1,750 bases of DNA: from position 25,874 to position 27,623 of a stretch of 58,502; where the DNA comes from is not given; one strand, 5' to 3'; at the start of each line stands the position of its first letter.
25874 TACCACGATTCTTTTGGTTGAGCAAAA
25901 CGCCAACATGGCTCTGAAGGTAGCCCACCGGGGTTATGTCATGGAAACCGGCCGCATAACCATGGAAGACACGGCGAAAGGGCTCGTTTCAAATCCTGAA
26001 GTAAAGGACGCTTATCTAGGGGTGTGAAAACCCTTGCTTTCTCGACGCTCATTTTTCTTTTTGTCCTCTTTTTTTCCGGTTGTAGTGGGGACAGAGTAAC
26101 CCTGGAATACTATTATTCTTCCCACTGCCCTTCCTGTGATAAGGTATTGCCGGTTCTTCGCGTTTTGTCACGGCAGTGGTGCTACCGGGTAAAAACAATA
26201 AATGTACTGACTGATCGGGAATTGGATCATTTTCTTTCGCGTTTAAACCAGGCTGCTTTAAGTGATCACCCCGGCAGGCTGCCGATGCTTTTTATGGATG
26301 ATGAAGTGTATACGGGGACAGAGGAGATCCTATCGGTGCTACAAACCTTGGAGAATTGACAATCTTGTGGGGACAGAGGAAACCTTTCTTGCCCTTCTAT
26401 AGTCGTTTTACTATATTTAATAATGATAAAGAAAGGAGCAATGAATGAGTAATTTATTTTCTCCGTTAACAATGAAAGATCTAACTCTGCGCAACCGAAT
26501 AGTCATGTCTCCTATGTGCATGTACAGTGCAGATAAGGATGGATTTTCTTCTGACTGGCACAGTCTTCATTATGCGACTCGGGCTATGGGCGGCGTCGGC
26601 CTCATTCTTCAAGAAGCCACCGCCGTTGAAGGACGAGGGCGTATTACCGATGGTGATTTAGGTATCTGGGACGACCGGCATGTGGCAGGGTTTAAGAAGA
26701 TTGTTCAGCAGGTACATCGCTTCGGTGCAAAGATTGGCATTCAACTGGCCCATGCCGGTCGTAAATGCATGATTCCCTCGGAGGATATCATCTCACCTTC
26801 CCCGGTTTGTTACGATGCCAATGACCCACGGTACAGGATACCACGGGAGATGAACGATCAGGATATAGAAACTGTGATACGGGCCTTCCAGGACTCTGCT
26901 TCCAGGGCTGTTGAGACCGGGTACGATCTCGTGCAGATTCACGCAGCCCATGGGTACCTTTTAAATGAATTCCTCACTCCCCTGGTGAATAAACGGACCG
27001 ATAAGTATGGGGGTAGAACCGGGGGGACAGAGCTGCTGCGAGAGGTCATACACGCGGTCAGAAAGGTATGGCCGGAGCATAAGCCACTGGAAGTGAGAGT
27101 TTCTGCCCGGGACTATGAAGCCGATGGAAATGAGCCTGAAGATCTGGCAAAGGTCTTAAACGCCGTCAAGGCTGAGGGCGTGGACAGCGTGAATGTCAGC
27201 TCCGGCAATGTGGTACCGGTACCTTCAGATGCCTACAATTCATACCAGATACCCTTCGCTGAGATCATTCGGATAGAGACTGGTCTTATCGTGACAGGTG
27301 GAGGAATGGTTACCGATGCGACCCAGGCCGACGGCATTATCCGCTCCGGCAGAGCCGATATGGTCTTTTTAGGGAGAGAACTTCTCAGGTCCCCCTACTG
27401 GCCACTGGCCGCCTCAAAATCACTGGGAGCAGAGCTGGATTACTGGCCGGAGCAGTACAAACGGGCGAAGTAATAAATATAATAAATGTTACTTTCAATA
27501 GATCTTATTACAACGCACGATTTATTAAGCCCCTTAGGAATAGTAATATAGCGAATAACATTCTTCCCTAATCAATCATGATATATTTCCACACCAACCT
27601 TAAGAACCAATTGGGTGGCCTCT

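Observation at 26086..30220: Eight copies of the word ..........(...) packed into 4.2 kb, both between and inside genes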

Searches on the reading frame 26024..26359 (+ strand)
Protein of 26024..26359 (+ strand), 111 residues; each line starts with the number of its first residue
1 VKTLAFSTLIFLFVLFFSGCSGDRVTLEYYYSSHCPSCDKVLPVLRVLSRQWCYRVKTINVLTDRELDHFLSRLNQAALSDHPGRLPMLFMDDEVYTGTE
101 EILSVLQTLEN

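Call 8: search_protein_families(library=pfam, proteins=[window:26024-26359:+], max_evalue=0.01)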
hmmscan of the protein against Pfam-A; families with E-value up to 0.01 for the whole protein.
window:26024-26359:+ (111 aa): 3 families
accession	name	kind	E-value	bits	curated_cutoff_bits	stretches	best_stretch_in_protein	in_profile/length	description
PF05768.20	Glrx-like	-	0.00069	20.3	26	1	30-69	5-44/77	Glutaredoxin-like domain (DUF836)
PF13905.12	Thioredoxin_8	-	0.0059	17.4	27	1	24-76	2-56/94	Thioredoxin-like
PF13728.12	TraF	-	0.0059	16.9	23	1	24-62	130-168/224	F plasmid transfer operon protein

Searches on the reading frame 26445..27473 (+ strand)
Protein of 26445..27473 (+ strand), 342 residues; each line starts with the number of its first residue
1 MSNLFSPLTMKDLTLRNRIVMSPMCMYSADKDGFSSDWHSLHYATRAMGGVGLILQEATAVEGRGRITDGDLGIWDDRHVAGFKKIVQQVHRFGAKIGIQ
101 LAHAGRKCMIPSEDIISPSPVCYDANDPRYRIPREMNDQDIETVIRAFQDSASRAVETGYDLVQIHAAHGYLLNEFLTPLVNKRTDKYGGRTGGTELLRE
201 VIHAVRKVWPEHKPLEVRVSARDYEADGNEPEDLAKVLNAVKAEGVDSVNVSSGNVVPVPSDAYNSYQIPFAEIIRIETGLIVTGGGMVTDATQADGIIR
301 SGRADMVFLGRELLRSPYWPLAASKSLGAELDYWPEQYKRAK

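Call 8: search_protein_families(library=pfam, proteins=[window:26445-27473:+], max_evalue=0.01)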
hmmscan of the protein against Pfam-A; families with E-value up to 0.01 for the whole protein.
window:26445-27473:+ (342 aa): 1 family
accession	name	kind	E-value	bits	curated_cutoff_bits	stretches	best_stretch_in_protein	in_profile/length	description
PF00724.26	Oxidored_FMN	-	1e-76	258.9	27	1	3-326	1-338/342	NADH:flavin oxidoreductase / NADH oxidase family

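Call 10: find_encoding_contigs(protein=window:26445-27473:+, flank=10000, max_places=10)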
Protein window:26445-27473:+ (342 aa): 1 contig read that carries it; 1 place shown.
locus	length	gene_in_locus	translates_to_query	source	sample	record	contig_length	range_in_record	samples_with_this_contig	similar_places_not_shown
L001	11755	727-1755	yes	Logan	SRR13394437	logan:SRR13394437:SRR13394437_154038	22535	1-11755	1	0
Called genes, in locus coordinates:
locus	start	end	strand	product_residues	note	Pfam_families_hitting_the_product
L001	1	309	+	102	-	?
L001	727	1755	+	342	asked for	PF00724:Oxidored_FMN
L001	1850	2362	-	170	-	PF01797:Y1_Tnp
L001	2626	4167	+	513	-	PF03783:CsgG (faint), PF08308:PEGA (faint)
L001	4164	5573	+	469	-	-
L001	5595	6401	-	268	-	PF00198:2-oxoacid_dh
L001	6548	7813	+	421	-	PF07613:DUF1576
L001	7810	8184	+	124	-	-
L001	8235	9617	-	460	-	PF06123:CreD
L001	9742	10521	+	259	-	PF00072:Response_reg, PF00486:Trans_reg_C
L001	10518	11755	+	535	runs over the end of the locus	PF00512:HisKA, PF02518:HATPase_c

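Call 29: search_solved_structures(query=window:26445-27473:+, max_evalue=1e-30, show_alignments=2)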
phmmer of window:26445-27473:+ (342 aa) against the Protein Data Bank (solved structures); distinct sequences matched with E-value up to 1e-30: 53.
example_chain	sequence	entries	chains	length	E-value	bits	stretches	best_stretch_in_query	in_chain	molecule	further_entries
3gr7_A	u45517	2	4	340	1.7e-110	372.6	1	3-340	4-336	NADPH dehydrogenase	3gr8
8x0j_A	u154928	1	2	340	2e-107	362.5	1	3-340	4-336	NADPH dehydrogenase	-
3krz_A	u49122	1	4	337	6.2e-107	360.9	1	1-341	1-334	NADH:flavin oxidoreductase/NADH oxidase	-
3kru_A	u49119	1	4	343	6.6e-107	360.8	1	1-341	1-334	NADH:flavin oxidoreductase/NADH oxidase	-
9iuv_A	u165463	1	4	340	2e-106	359.2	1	3-340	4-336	NADPH dehydrogenase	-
1z41_A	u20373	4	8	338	1.6e-96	326.6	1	3-340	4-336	Probable NADH-dependent flavin oxidoreductase yqjM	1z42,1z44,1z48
7o0t_A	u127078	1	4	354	4.5e-86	292.3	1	3-341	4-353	NADH:flavin oxidoreductase/NADH oxidase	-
3hf3_A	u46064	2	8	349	1.7e-85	290.4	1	1-340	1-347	Chromate reductase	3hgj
8uaj_A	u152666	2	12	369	2.1e-85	290.1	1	1-340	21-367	NADPH dehydrogenase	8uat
5nux_A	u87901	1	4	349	4.1e-83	282.6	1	1-340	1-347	Chromate reductase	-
5ogt_A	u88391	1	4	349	2.8e-82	279.8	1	1-340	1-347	Chromate reductase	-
5cpl_A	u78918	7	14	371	2.9e-69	237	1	1-335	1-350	Xenobiotic reductase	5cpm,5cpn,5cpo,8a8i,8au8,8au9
5n6q_A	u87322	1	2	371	3.1e-69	236.9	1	1-335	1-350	NADH:flavin oxidoreductase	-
8auh_A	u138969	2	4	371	1.1e-68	235.1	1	1-335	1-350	NADH:flavin oxidoreductase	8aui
8auf_A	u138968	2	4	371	1.1e-68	235.1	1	1-335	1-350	NADH:flavin oxidoreductase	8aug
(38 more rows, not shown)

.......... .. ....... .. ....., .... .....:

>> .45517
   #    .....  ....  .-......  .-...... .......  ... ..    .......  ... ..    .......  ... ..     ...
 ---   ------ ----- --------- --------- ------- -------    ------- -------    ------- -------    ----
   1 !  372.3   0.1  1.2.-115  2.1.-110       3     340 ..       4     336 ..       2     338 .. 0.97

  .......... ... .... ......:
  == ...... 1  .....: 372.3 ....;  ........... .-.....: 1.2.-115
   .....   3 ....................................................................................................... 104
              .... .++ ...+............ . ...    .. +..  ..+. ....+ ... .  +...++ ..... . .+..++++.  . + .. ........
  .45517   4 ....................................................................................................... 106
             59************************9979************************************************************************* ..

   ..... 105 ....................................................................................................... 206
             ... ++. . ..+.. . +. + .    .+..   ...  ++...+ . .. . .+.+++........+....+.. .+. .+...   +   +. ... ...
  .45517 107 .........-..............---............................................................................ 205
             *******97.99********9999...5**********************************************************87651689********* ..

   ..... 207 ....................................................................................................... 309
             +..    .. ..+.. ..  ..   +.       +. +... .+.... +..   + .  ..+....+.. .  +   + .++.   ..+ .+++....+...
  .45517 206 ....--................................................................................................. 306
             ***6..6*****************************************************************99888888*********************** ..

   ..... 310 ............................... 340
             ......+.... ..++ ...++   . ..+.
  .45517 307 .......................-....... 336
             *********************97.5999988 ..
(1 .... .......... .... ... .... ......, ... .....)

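Call 77: find_homologous_proteins(query=window:26445-27473:+, max_evalue=1e-100)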
Query window:26445-27473:+ (342 aa): 604 proteins with E <= 1e-100 among 8000 candidates; the best 120 are listed.
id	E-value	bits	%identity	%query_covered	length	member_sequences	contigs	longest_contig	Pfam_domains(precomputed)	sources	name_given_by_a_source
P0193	1.1e-229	779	100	100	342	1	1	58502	PF00724.27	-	-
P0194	2.8e-180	617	79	100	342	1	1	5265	PF00724.27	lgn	-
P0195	2.1e-166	571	77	94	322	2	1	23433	PF00724.27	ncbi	-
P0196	8.4e-141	487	62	100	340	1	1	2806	PF00724.27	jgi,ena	-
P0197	3.4e-137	475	59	100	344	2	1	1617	PF00724.27,PF01207.24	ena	-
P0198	9.0e-134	464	60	100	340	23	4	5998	PF00724.27,PF01207.24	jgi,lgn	-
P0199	6.3e-133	461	60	100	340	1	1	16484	PF00724.27,PF04309.19,PF01207.24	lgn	-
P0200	1.3e-132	460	60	100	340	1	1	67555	PF00724.27,PF01207.24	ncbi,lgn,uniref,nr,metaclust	ncbi:NADPH dehydrogenase NamA [Alkaliphilus peptidifermentans]|uniref:NADPH2 dehydrogenase n=1 Tax=A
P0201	2.1e-132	459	60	100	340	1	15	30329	PF00724.27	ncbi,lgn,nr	ncbi:MAG: NADPH dehydrogenase NamA [Bacillota bacterium]|nr:MAG: NADPH dehydrogenase NamA [Bacillota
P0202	4.1e-131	455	58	100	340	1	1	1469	PF00724.27,PF04309.19,PF01207.24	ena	-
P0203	4.1e-131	455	59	100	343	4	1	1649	PF00724.27,PF01207.24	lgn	-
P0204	4.1e-131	455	58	100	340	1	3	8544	PF00724.27,PF04309.19,PF01207.24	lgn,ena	-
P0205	5.7e-131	455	58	100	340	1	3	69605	PF00724.27,PF04309.19,PF01207.24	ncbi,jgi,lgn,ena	-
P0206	1.2e-130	454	57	100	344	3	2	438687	PF00724.27,PF01207.24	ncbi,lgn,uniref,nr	ncbi:NADPH2 dehydrogenase [Peptoclostridium litorale DSM 5388]|uniref:NADPH dehydrogenase NamA n=1 T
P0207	2.5e-130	453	58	100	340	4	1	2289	PF00724.27,PF04309.19,PF01207.24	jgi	-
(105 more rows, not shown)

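Call 80: find_encoding_contigs(protein=P0195, flank=10000, max_places=2)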
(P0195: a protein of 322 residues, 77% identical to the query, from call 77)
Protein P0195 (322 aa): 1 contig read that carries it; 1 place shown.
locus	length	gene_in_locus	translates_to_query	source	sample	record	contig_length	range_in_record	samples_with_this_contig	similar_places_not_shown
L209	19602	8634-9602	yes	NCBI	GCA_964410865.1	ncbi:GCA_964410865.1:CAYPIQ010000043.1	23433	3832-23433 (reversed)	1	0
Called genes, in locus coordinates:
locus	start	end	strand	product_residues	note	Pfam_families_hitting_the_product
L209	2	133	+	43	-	?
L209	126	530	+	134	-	PF22747:Zn_ribbon_DUF2089, PF09862:DUF2089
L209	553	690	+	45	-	-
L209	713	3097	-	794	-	PF01343:Peptidase_S49, PF00574:CLP_protease (faint), PF25145:NfeD1b_N (weak), PF01343:Peptidase_S49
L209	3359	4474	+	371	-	PF13433:Peripla_BP_5, PF13458:Peripla_BP_6, PF01094:ANF_receptor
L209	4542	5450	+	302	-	PF02653:BPD_transp_2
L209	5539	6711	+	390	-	PF02653:BPD_transp_2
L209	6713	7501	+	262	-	PF00005:ABC_tran, PF13304:AAA_21 (faint), PF12399:BCA_ABC_TP_C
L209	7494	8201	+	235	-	PF00005:ABC_tran, PF13304:AAA_21 (faint)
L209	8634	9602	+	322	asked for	PF00724:Oxidored_FMN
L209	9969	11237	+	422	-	PF07613:DUF1576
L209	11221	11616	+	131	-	-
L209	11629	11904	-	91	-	-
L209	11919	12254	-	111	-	-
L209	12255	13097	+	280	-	-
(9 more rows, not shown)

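Call 81: find_encoding_contigs(protein=P0194, flank=10000, max_places=2)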
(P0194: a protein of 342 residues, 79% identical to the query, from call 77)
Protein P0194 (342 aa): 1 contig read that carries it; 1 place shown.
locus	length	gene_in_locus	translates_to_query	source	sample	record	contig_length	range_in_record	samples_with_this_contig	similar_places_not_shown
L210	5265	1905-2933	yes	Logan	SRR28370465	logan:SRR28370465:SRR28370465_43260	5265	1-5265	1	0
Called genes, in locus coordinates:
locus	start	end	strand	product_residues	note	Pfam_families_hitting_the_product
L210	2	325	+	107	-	?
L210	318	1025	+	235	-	PF25199:nSTAND_NTPase5 (faint), PF00005:ABC_tran, PF13304:AAA_21 (faint)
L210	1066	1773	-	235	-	PF00753:Lactamase_B (weak)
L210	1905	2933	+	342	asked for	PF00724:Oxidored_FMN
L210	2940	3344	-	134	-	PF01850:PIN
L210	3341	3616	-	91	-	PF02604:PhdYeFM_antitox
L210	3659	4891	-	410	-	PF13657:Couple_hipA, PF07804:HipA_C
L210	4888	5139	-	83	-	PF13744:HTH_37 (weak), PF13560:HTH_31 (weak), PF01381:HTH_3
